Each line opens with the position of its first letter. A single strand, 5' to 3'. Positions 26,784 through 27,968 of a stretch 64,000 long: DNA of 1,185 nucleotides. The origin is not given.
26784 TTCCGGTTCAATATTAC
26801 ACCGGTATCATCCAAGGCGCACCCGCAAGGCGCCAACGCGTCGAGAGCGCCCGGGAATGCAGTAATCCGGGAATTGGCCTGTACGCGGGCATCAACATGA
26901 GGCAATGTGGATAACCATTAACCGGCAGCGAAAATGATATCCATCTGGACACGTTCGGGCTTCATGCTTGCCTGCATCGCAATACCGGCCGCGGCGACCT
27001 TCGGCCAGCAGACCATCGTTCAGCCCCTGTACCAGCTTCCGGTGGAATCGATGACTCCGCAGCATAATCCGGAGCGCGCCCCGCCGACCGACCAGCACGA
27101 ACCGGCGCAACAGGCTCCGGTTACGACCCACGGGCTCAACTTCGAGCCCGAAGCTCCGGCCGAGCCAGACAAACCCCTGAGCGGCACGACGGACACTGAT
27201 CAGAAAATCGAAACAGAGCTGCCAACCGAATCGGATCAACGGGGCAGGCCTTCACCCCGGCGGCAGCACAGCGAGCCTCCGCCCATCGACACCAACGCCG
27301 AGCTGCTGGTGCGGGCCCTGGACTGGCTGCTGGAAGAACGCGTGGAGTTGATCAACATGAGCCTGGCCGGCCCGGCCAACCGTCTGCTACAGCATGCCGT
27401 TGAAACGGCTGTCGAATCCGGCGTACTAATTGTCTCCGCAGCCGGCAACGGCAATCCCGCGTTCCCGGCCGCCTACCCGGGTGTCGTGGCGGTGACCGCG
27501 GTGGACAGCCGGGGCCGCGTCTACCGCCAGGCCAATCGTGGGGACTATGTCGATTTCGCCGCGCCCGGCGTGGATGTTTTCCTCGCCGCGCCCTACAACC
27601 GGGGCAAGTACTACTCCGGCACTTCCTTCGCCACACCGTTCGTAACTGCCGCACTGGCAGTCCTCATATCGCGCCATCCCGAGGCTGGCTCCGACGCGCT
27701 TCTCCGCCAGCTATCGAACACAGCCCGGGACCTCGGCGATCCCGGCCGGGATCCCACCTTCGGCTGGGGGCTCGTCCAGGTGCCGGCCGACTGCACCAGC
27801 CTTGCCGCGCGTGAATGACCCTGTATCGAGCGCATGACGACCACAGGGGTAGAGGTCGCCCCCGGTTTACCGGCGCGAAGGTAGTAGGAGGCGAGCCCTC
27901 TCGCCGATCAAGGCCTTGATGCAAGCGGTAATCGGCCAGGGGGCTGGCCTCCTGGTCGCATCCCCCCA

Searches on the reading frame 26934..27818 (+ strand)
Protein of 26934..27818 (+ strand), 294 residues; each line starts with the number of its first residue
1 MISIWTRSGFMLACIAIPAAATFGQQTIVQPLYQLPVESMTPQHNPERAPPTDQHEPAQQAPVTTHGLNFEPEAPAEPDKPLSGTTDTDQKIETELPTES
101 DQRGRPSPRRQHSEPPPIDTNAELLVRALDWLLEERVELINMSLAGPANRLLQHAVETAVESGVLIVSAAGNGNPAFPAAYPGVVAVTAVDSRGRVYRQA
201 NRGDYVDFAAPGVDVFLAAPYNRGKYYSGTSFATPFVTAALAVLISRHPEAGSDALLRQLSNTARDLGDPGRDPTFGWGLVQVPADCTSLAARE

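Call 6: search_protein_families(library=pfam, proteins=[window:26934-27818:+], max_evalue=0.01)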
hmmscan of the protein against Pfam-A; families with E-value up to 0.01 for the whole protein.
window:26934-27818:+ (294 aa): 1 family
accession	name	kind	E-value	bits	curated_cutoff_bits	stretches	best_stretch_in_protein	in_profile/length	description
PF00082.27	Peptidase_S8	-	4.8e-26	92.2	21.8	1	121-279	95-288/288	Subtilase family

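Call 7: search_protein_families(library=ncbifam, proteins=[window:26934-27818:+], max_evalue=0.01)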
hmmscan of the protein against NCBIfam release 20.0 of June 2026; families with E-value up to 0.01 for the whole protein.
window:26934-27818:+ (294 aa): 5 families
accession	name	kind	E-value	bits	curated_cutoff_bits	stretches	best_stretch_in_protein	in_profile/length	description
TIGR03921.1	T7SS_mycosin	equivalog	3.6e-31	108.6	278.75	1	118-283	97-281/353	type VII secretion-associated serine protease mycosin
NF049966.1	QH_SP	equivalog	3.8e-23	82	165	1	119-266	70-213/219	subtilisin-like serine protease QhpE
TIGR03895.1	protease_PatA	subfamily_domain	3.3e-18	65.8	421.05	1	125-253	46-185/606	PatA/PatG family cyanobactin maturation protease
NF033595.1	denti_PrtP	equivalog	7e-18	64.6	300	1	140-284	342-499/606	dentilisin complex serine proteinase subunit PrtP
NF051851.1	AtpSerPepEprS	equivalog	2.9e-06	25.6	1700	1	185-282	257-358/988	autotransporter serine peptidase EprS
